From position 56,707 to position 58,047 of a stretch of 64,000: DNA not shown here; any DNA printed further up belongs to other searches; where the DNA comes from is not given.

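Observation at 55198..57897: Two-gene module: DUF2278(YukJ)-lamin-tail-domain protein followed by an SH3b + ComEC-type MBL hydrolase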

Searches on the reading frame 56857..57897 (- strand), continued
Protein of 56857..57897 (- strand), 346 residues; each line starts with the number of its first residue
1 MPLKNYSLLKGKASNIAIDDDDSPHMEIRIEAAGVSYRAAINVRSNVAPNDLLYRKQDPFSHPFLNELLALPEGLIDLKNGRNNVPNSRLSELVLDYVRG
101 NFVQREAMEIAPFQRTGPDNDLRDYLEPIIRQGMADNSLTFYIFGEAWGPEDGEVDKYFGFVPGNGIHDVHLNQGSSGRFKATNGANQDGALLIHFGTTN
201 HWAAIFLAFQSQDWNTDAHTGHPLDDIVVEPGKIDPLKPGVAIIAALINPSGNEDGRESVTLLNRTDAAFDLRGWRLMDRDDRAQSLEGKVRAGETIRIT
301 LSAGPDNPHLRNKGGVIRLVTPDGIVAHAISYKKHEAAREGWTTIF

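Call 69: find_encoding_contigs(protein=P0004, flank=6000, max_places=1)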
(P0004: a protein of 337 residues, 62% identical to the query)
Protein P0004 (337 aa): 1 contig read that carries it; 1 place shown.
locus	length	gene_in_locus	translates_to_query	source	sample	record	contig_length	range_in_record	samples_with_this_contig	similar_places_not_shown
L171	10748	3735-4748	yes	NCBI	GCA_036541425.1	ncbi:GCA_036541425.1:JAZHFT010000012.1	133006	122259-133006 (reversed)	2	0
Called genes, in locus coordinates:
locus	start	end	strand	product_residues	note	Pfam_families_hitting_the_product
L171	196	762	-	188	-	PF00440:TetR_N, PF21597:TetR_C_43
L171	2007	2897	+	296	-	PF00696:AA_kinase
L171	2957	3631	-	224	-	-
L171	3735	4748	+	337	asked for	PF10042:DUF2278, PF00932:LTD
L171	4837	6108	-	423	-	PF05977:MFS_3, PF07690:MFS_1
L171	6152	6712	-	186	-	PF00857:Isochorismatase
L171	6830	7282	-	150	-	PF12802:MarR_2, PF01047:MarR, PF12840:HTH_20 (weak)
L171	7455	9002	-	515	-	PF01580:FtsK_SpoIIIE (faint), PF01935:DUF87, PF05872:HerA_C, PF13401:AAA_22 (faint)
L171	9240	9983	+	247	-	PF00702:Hydrolase, PF13419:HAD_2 (weak)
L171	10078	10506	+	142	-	PF00583:Acetyltransf_1, PF13673:Acetyltransf_10, PF13508:Acetyltransf_7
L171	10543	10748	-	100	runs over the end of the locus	-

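Call 70: find_encoding_contigs(protein=P0014, flank=6000, max_places=1)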
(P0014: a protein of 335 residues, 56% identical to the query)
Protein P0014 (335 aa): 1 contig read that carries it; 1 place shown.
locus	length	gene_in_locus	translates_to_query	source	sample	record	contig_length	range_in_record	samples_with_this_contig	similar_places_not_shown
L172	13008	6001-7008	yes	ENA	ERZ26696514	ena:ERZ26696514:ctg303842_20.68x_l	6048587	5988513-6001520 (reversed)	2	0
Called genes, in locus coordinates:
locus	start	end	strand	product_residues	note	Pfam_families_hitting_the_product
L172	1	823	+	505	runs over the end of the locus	PF19268:CIS_TMP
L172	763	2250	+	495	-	PF00004:AAA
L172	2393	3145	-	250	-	PF00932:LTD (weak)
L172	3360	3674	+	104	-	-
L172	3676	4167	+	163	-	-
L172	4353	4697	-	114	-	-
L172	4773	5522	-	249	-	PF25283:DUF7873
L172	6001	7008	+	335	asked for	PF10042:DUF2278, PF00932:LTD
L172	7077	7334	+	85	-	PF22513:FitA-like_RHH (weak)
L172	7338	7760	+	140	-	PF01850:PIN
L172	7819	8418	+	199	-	PF13505:OMP_b-brl (weak)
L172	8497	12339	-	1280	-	PF13517:FG-GAP_3, PF13519:VWA_2 (weak)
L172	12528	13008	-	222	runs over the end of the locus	PF02798:GST_N, PF13417:GST_N_3, PF13409:GST_N_2, PF13410:GST_C_2 (weak)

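Call 71: find_encoding_contigs(protein=P0013, flank=6000, max_places=1)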
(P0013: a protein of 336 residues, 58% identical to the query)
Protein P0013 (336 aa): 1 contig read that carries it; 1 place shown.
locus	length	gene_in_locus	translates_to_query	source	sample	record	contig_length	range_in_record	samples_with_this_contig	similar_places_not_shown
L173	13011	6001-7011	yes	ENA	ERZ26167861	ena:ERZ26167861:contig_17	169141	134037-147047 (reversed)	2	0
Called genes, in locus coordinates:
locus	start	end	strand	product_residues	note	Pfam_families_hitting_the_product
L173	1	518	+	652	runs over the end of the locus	PF16177:ACAS_N, PF00501:AMP-binding, PF13193:AMP-binding_C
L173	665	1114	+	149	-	PF00565:SNase (weak)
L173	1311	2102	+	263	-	PF01256:Carb_kinase (weak), PF02110:HK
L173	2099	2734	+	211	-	PF02581:TMP-TENI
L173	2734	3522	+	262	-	PF08543:Phos_pyr_kin, PF00294:PfkB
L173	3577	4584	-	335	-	PF13409:GST_N_2, PF00043:GST_C (weak), PF14497:GST_C_3 (faint), PF13410:GST_C_2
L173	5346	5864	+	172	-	-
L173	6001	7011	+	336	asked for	PF10042:DUF2278, PF00932:LTD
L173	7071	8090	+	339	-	PF03372:Exo_endo_phos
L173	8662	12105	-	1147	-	PF00289:Biotin_carb_N, PF02786:CPSase_L_D2, PF07478:Dala_Dala_lig_C (weak), PF02785:Biotin_carb_C, PF00682:HMGL-like, PF02436:PYC_OADA, PF00364:Biotin_lipoyl, PF25919:BSH_CusB (faint)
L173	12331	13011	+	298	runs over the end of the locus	PF00294:PfkB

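Call 73: search_protein_families(library=pfam, proteins=[L035:7574-8572:+, L047:8711-9964:+, L060:8048-9970:+, L019:9413-9964:+, L042:9086-9955:+, L021:8820-9923:+, L003:10246-11802:+, L075:4529-5974:+, L051:7976-9907:+, L054:9295-9810:+], max_evalue=0.001)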
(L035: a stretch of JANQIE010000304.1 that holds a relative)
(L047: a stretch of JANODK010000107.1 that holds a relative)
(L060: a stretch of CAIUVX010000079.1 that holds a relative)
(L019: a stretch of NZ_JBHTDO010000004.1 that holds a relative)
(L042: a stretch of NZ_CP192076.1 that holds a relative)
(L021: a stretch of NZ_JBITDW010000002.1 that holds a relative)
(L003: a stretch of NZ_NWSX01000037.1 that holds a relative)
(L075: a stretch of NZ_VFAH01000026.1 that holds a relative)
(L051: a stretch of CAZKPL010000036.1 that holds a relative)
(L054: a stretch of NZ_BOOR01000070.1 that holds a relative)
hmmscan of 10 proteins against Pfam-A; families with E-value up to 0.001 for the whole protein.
L035:7574-8572:+ (332 aa): 1 family
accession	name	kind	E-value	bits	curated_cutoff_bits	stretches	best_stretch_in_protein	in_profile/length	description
PF13699.11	eCIS_core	-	5.3e-30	103.9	22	1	78-154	2-78/79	eCIS core domain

L047:8711-9964:+ (417 aa): 2 families
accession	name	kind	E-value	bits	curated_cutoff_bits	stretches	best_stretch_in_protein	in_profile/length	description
PF00753.33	Lactamase_B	-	1.1e-09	39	22.7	1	11-65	6-62/196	Metallo-beta-lactamase superfamily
PF12706.13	Lactamase_B_2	-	0.00046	20.3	27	0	22-80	2-64/200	Beta-lactamase superfamily domain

L060:8048-9970:+ (640 aa): 1 family
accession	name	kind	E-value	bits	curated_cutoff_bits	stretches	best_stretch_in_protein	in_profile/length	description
PF00128.31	Alpha-amylase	-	9.1e-22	78.3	22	2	195-285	18-98/446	Alpha amylase, catalytic domain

L019:9413-9964:+ (183 aa): 1 family
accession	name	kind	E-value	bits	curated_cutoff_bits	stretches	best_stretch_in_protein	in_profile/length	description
PF00440.29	TetR_N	-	1.7e-16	60.2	24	1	10-55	2-47/47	Bacterial regulatory proteins, tetR family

L042:9086-9955:+ (289 aa): 0 families

L021:8820-9923:+ (367 aa): 1 family
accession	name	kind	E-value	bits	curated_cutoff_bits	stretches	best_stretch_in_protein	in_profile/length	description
PF08797.16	HIRAN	-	3.9e-06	27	24.7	1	48-86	27-66/96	HIRAN domain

L003:10246-11802:+ (518 aa): 0 families

L075:4529-5974:+ (481 aa): 2 families
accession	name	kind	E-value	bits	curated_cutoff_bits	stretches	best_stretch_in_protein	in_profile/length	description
PF00083.30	Sugar_tr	-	9.8e-48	163.6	22.3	1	66-456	44-431/452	Sugar (and other) transporter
PF07690.21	MFS_1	-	3.1e-39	135.3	33.4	2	58-306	22-228/347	Major Facilitator Superfamily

L051:7976-9907:+ (643 aa): 1 family
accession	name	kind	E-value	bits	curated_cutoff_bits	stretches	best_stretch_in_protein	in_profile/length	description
PF00128.31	Alpha-amylase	-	4.3e-39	135.4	22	1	44-480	2-358/446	Alpha amylase, catalytic domain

L054:9295-9810:+ (171 aa): 1 family
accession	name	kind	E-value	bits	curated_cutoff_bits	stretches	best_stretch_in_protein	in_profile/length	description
PF01638.23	HxlR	-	1.6e-22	79.6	20.8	1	20-105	2-88/91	HxlR-like helix-turn-helix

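Call 75: search_solved_structures(query=L047:8711-9964:+, max_evalue=0.1)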
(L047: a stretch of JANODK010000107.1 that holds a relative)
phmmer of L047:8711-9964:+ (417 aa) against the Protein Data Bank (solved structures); distinct sequences matched with E-value up to 0.1: 4.
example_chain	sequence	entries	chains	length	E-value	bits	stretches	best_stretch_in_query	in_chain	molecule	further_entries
2p4z_A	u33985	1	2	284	0.0011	21.1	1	4-77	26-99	Metal-dependent hydrolases of the beta-lactamase superfamily II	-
7u2r_A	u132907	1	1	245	0.018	17.1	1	15-65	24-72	Apyc1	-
4xuk_A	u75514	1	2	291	0.064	15.2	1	13-65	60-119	Putative hydrolase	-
7sn8_K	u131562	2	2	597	0.071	15.1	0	12-68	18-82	Integrator complex subunit 11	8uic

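Call 78: search_protein_families(library=pfam, proteins=[L047:6615-8714:+, L047:4636-5310:-, L035:7574-8572:+], max_evalue=0.01)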
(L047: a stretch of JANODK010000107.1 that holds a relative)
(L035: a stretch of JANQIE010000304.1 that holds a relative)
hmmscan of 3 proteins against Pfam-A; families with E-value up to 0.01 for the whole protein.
L047:6615-8714:+ (699 aa): 1 family
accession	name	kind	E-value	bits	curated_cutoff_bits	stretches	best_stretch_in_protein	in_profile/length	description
PF00082.27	Peptidase_S8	-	4e-28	99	21.8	2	556-678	159-288/288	Subtilase family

L047:4636-5310:- (224 aa): 0 families

L035:7574-8572:+ (332 aa): 1 family
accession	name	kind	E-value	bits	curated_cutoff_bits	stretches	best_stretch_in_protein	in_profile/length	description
PF13699.11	eCIS_core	-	5.3e-30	103.9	22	1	78-154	2-78/79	eCIS core domain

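Call 79: search_protein_families(library=padloc, proteins=[L047:6615-8714:+, L047:8711-9964:+, L047:10001-11023:+, L173:7071-8090:+, L035:7574-8572:+], max_evalue=0.001)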
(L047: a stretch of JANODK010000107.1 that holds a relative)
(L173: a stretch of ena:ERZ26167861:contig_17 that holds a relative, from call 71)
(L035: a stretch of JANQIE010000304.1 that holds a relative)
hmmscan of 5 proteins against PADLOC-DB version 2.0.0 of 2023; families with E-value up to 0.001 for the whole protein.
L047:6615-8714:+ (699 aa): 2 families
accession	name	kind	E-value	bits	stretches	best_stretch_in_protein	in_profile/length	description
PDLC03014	subtilase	-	6.2e-21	73.3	1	558-680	286-391/391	-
PDLC02197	IetS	-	0.00044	16.7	0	581-649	438-518/749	-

L047:8711-9964:+ (417 aa): 5 families
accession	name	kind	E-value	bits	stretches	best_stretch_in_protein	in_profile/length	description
PDLC03854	LmuA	-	1e-51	174.1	1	1-383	3-326/345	-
PDLC03805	RTasMBL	-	2.2e-36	123.7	1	1-350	1-278/322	DRT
PDLC02158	Avs1a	-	1.3e-34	118.1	1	1-348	1-345/392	-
PDLC04676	PDC-M48B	-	1.4e-10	38.5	1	251-320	210-278/357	-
PDLC04677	PDC-M48B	-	1.9e-08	32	1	223-347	181-301/339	-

L047:10001-11023:+ (340 aa): 0 families

L173:7071-8090:+ (339 aa): 0 families

L035:7574-8572:+ (332 aa): 0 families

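Call 82: search_protein_families(library=pfam, proteins=[L035:131-5008:+, L035:5005-5508:+, L035:5706-6080:+, L035:6312-7520:+, L035:10064-11101:+, L172:3360-3674:+, L172:3676-4167:+, L172:4353-4697:-, L173:5346-5864:+], max_evalue=0.01)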
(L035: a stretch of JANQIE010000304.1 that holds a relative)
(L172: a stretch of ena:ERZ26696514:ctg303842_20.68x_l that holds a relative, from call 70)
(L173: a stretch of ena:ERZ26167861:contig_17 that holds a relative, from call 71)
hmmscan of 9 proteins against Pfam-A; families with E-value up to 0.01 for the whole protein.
L035:131-5008:+ (1625 aa): 1 family
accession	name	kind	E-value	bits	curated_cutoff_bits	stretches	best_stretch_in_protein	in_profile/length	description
PF13699.11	eCIS_core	-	2.2e-29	101.9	22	1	151-227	2-78/79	eCIS core domain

L035:5005-5508:+ (167 aa): 0 families

L035:5706-6080:+ (124 aa): 0 families

L035:6312-7520:+ (402 aa): 1 family
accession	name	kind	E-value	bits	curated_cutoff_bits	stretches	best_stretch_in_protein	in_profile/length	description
PF01790.23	LGT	-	5e-19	69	24.9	1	95-245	92-236/240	Prolipoprotein diacylglyceryl transferase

L035:10064-11101:+ (345 aa): 3 families
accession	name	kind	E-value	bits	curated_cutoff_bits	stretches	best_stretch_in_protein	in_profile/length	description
PF02868.21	Peptidase_M4_C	-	5.8e-49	166.6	24.4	1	178-344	1-164/165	Thermolysin metallopeptidase, alpha-helical domain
PF01447.24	Peptidase_M4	-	5.6e-24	85.7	22.4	1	67-175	49-145/145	Thermolysin metallopeptidase, catalytic domain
PF16485.10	PLN_propep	-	0.0038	17.4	28.1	1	10-29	3-22/43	Protealysin propeptide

L172:3360-3674:+ (104 aa): 0 families

L172:3676-4167:+ (163 aa): 0 families

L172:4353-4697:- (114 aa): 0 families

L173:5346-5864:+ (172 aa): 0 families

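Call 99: search_solved_structures(query=L173:7071-8090:+, max_evalue=0.01)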
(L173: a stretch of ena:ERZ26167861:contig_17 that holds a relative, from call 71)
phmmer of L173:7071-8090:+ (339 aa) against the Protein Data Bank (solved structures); distinct sequences matched with E-value up to 0.01: 4.
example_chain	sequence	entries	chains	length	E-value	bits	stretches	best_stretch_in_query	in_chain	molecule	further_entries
9fju_E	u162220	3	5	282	5.5e-06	29.2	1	41-165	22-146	Deoxyribonuclease-1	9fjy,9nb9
1dnk_A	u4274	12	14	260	1.9e-05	27.5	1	44-165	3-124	PROTEIN (DEOXYRIBONUCLEASE I (DNASE I) (E.C.3.1.21.1)) | Deoxyribonuclease-1 | DEOXYRIBONUCLEASE I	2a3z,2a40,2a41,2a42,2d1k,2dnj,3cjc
1atn_D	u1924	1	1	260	4.3e-05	26.3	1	44-165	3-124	DEOXYRIBONUCLEASE I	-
4awn_A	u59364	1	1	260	0.0041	19.8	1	44-130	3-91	DEOXYRIBONUCLEASE-1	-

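Call 100: find_encoding_contigs(protein=P0017, flank=5000, max_places=1)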
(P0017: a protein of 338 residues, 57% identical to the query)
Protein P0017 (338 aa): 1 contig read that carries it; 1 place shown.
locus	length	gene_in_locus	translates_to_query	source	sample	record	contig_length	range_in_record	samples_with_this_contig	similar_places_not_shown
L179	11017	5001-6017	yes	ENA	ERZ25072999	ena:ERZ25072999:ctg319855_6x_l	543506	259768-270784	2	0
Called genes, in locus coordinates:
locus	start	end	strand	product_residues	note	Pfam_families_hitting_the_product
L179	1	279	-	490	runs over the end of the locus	PF00144:Beta-lactamase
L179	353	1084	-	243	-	PF10099:RskA_C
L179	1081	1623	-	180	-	PF07638:Sigma70_ECF (weak), PF04542:Sigma70_r2, PF08281:Sigma70_r4_2, PF04545:Sigma70_r4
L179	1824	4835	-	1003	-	PF04542:Sigma70_r2, PF04545:Sigma70_r4 (weak), PF08281:Sigma70_r4_2, PF02369:Big_1 (faint), PF17789:MG4 (faint), PF13620:CarboxypepD_reg (weak)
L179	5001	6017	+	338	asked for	PF10042:DUF2278, PF00932:LTD (weak)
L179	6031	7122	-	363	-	PF13472:Lipase_GDSL_2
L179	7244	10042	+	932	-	-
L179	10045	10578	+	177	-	-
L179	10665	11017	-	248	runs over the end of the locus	-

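Call 101: find_encoding_contigs(protein=P0042, flank=5000, max_places=1)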
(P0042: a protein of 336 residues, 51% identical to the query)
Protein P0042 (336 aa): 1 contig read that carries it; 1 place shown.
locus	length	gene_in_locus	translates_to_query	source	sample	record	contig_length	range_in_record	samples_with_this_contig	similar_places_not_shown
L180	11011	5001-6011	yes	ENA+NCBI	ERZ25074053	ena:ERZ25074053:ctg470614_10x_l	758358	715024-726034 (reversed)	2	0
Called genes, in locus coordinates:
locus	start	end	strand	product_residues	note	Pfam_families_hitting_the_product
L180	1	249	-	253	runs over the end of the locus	PF01695:IstB_IS21, PF00308:Bac_DnaA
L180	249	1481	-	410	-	PF22483:Mu-transpos_C_2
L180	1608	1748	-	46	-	-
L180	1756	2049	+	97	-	-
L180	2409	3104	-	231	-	PF01797:Y1_Tnp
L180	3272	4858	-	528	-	PF13701:DDE_Tnp_1_4, PF01609:DDE_Tnp_1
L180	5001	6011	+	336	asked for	PF10042:DUF2278, PF00932:LTD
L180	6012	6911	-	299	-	PF01040:UbiA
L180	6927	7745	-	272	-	PF13620:CarboxypepD_reg (weak)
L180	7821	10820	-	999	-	PF13442:Cytochrome_CBB3 (faint), PF14522:Cytochrome_C7 (faint), PF00034:Cytochrom_C (weak)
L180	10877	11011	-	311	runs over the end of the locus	PF00032:Cytochrom_B_C (weak)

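Call 102: find_encoding_contigs(protein=P0035, flank=5000, max_places=1)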
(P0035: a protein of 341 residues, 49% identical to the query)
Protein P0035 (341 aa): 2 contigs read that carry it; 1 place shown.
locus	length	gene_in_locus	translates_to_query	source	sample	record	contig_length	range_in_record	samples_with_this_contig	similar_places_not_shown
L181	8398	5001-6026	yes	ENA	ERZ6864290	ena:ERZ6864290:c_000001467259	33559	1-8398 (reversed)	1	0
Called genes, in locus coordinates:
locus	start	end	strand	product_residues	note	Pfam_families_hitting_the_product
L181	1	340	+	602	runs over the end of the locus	PF00656:Peptidase_C14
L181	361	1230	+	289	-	-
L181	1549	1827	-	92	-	-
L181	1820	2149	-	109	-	-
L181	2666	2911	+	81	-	-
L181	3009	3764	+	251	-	-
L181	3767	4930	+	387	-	PF08007:JmjC_2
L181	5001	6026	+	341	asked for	PF10042:DUF2278, PF00932:LTD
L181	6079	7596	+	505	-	-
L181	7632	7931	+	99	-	-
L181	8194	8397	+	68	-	?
